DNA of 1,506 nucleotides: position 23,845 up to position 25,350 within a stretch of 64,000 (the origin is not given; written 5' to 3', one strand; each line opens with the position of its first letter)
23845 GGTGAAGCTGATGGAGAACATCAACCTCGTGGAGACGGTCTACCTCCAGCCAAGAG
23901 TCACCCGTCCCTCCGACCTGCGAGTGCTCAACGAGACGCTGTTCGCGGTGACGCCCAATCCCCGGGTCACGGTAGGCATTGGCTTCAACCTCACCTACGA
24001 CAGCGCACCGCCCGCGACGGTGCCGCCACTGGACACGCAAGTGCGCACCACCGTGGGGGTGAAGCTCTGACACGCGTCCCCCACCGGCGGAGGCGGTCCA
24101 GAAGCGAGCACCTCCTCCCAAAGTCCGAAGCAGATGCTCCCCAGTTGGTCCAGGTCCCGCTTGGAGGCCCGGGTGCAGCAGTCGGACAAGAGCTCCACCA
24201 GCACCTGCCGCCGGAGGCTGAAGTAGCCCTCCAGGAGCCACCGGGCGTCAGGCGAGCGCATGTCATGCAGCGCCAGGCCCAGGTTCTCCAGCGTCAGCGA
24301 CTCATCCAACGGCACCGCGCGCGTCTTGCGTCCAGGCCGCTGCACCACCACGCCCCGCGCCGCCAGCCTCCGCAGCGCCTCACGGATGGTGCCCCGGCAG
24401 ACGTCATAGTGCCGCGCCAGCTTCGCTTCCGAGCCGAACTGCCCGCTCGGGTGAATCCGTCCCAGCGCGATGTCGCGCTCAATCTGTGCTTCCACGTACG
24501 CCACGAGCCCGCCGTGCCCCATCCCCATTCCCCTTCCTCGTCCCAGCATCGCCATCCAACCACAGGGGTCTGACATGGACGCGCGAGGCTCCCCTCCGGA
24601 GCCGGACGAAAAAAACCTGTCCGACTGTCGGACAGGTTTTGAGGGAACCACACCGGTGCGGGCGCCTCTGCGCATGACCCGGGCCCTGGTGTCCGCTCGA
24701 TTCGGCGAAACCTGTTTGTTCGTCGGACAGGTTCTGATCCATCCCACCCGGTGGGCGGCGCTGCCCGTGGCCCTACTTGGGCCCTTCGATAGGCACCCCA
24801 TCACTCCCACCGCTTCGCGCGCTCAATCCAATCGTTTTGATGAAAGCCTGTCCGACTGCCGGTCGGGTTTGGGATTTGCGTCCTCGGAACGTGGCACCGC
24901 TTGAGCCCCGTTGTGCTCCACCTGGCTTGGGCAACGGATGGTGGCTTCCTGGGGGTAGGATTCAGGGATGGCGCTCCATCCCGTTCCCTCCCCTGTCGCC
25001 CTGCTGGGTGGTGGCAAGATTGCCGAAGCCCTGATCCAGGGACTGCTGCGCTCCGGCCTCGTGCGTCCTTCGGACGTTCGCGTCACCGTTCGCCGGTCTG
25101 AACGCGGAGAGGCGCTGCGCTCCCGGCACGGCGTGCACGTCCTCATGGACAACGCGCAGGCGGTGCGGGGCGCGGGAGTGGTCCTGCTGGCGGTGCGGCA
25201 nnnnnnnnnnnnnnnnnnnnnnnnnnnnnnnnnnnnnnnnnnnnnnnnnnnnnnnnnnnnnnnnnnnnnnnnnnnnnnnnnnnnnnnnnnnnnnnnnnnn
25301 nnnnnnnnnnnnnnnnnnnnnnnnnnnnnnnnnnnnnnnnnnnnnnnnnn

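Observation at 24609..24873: Three copies of a roughly 30-bp palindromic element between a GntR-family gene and proC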

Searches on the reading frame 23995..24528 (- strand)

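Call 18: search_protein_families(library=pfam, proteins=[window:23995-24528:-], max_evalue=0.01)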
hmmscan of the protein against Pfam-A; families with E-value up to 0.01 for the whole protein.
window:23995-24528:- (177 aa): 2 families
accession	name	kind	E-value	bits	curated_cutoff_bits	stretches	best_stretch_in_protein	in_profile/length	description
PF00392.27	GntR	-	5e-12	45.7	27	1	12-69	5-62/64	Bacterial regulatory proteins, gntR family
PF01978.25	TrmB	-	0.0061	16.8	25.6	0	36-74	27-65/68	Sugar-specific transcriptional regulator TrmB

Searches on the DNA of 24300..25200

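Call 6: search_rna_families(source=window, start=24300, end=25200, threshold=evalue, max_evalue=10)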
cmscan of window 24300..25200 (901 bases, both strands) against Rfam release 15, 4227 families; matches with E-value up to 10: 5.
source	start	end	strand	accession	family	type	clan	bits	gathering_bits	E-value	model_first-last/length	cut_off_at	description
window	24520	24598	-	RF03009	malK-III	Cis-reg;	-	19.6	50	0.17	1-94/94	no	malK-III RNA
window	24621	24726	+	RF01926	mir-981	Gene; miRNA;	-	17.7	51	0.057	1-86/86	no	mir-981 microRNA precursor family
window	24467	24552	-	RF00593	snoU83B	Gene; snRNA; snoRNA; CD-box;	-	15.6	35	3.6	1-94/94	no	Small nucleolar RNA U83B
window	24613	24639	-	RF01902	MIR439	Gene; miRNA;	-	15.5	90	9.1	1-93/93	no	MIR439 microRNA precursor family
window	24892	25053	+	RF02178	SMCR2_2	Gene; lncRNA;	-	13.3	55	7.4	1-165/165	no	Smith-Magenis syndrome chromosome region, candidate 2 conserved region 2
